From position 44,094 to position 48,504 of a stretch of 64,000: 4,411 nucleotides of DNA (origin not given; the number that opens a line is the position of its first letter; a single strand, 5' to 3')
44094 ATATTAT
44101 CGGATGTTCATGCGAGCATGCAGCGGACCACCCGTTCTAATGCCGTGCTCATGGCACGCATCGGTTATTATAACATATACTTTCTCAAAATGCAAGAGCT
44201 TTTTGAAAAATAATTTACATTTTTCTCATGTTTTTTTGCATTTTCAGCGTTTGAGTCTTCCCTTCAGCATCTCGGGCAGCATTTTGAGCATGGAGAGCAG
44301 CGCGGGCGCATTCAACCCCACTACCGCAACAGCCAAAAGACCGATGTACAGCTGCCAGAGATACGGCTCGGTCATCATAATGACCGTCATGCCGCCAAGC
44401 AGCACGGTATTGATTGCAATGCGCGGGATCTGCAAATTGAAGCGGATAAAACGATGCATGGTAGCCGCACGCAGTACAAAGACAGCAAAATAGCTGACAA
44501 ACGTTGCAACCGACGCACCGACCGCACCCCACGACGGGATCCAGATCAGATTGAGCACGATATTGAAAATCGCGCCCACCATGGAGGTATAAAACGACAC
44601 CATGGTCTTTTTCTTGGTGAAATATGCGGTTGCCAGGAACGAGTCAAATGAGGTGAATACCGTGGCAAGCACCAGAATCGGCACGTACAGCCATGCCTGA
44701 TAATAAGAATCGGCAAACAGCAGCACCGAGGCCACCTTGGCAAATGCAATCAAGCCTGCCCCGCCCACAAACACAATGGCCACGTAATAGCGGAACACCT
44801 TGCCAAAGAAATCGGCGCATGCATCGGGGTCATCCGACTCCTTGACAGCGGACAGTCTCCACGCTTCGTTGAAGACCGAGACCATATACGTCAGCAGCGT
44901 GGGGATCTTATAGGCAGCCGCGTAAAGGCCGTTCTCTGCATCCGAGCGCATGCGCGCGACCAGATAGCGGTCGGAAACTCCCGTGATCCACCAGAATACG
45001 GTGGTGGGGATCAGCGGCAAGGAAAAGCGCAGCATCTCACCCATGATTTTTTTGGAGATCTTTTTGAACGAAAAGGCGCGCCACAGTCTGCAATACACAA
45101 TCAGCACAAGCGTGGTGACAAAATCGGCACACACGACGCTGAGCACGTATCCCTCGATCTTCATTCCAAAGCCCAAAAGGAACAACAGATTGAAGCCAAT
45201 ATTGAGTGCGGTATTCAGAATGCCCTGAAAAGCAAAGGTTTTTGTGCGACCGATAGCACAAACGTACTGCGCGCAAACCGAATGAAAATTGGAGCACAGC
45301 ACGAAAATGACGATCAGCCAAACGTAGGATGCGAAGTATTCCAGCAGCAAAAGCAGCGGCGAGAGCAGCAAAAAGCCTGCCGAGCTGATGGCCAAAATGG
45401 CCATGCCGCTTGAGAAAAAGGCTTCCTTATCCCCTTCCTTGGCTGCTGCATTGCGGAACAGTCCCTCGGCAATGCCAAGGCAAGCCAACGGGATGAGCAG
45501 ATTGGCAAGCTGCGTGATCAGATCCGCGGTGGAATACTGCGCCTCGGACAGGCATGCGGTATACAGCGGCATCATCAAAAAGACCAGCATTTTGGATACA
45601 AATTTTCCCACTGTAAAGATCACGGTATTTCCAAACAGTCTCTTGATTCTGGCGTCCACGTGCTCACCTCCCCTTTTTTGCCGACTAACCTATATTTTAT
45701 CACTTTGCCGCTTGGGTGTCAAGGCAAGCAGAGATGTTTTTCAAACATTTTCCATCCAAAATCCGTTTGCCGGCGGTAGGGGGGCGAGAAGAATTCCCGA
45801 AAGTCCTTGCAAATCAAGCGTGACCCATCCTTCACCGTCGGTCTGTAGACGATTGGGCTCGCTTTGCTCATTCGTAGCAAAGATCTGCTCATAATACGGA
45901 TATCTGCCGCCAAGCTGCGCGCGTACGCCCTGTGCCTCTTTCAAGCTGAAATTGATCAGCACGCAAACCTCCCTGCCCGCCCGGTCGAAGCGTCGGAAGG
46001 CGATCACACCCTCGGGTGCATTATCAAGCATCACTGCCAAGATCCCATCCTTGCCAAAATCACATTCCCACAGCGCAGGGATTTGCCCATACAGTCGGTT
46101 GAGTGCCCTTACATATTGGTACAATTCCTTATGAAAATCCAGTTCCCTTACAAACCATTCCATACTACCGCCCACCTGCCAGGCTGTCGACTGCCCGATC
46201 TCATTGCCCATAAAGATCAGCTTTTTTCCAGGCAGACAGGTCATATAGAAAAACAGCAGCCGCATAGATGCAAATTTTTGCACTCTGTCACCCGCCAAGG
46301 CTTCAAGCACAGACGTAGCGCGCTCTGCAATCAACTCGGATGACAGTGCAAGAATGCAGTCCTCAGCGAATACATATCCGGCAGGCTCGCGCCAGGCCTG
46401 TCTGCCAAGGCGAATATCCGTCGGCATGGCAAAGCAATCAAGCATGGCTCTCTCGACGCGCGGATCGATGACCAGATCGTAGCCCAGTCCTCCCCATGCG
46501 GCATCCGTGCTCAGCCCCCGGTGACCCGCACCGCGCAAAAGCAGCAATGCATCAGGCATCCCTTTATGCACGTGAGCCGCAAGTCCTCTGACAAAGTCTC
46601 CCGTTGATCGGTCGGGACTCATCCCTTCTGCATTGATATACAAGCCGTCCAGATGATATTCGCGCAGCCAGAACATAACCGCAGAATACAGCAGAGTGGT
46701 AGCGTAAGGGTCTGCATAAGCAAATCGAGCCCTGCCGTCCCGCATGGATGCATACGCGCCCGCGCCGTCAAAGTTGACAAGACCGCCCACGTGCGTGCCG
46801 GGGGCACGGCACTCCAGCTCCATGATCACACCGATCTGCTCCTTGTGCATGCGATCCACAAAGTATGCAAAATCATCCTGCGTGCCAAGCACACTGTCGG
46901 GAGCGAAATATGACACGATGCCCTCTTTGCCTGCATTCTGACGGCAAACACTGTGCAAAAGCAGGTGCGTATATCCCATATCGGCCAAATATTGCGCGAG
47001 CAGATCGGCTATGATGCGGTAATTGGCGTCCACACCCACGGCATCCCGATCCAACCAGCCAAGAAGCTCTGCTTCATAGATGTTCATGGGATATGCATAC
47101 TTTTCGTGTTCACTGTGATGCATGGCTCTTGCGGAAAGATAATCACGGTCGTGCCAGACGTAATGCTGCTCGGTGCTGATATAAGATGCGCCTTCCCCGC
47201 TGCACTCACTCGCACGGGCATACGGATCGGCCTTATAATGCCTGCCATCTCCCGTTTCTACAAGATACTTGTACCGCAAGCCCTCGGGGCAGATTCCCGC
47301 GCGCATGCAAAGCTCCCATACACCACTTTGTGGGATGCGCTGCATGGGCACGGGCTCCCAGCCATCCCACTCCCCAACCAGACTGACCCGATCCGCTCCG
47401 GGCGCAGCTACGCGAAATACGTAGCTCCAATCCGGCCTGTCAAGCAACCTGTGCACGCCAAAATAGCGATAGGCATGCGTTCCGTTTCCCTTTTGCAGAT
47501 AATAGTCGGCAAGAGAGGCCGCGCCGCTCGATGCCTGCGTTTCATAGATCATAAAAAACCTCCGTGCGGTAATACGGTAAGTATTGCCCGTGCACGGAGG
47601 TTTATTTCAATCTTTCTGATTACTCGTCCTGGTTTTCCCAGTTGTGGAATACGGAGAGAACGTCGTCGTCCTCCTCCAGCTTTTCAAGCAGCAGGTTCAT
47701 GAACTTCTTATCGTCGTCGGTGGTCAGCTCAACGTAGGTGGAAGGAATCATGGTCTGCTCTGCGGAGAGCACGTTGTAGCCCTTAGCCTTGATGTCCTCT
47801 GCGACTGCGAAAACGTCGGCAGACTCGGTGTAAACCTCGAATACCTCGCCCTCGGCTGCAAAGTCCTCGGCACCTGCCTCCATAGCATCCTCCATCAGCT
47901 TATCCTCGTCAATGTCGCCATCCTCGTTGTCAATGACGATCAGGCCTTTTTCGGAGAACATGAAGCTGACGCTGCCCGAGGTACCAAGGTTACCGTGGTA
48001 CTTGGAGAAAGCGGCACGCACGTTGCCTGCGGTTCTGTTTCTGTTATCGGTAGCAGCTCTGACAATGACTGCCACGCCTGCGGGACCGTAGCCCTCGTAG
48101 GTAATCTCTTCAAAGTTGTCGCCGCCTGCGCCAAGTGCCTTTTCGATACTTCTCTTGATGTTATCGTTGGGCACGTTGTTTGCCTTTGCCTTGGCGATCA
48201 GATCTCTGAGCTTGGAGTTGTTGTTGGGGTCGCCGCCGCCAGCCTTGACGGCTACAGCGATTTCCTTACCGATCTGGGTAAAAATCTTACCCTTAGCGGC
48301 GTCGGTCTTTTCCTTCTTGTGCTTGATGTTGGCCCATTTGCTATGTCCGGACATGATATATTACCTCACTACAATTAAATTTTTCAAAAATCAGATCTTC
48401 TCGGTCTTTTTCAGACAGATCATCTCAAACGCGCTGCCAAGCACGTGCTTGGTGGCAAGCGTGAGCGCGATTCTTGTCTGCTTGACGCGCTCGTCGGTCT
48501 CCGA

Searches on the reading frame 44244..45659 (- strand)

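Call 11: search_protein_families(library=pfam, proteins=[window:44244-45659:-], max_evalue=0.001)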
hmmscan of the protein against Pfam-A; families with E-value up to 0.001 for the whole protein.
window:44244-45659:- (471 aa): 3 families
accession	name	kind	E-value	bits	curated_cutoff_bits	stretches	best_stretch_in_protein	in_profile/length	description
PF01943.22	Polysacc_synt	-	6.2e-21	75.5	28.2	1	11-265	4-263/274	Polysaccharide biosynthesis protein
PF13440.11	Polysacc_synt_3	-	3.8e-08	33.4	23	1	45-321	14-290/293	Polysaccharide biosynthesis protein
PF03023.19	MurJ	-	6.9e-05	22.1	27.4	1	268-428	260-425/451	Lipid II flippase MurJ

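Call 34: search_protein_families(library=ncbifam, proteins=[window:44244-45659:-], max_evalue=0.00001)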
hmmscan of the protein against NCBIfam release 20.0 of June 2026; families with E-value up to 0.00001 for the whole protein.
window:44244-45659:- (471 aa): 2 families
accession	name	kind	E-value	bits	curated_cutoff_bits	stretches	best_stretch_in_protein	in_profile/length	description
TIGR00797.1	matE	subfamily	9.1e-08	31.4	147.4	0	111-240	113-247/396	MATE family efflux transporter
NF050818.1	PolSacchBiosHfsF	equivalog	2e-06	27.1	700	0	30-428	24-430/468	polysaccharide biosynthesis protein HfsF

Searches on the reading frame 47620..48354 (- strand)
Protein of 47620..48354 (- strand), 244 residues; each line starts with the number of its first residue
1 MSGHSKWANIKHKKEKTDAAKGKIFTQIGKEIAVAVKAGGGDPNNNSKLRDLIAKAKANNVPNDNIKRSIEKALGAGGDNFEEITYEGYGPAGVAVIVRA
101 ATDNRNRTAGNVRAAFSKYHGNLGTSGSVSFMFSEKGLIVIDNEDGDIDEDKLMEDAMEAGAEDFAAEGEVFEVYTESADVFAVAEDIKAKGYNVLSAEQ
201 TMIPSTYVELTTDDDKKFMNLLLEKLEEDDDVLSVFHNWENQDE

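Call 11: search_protein_families(library=pfam, proteins=[window:47620-48354:-], max_evalue=0.001)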
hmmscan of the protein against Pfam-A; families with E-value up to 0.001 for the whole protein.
window:47620-48354:- (244 aa): 2 families
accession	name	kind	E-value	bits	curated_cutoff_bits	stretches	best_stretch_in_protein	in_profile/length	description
PF01709.26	Transcrip_reg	-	8.7e-59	198.2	27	1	81-239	1-160/160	TACO1/YebC second and third domain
PF20772.2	TACO1_YebC_N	-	1.3e-31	109.3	36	1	5-75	1-72/73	TACO1/YebC protein N-terminal domain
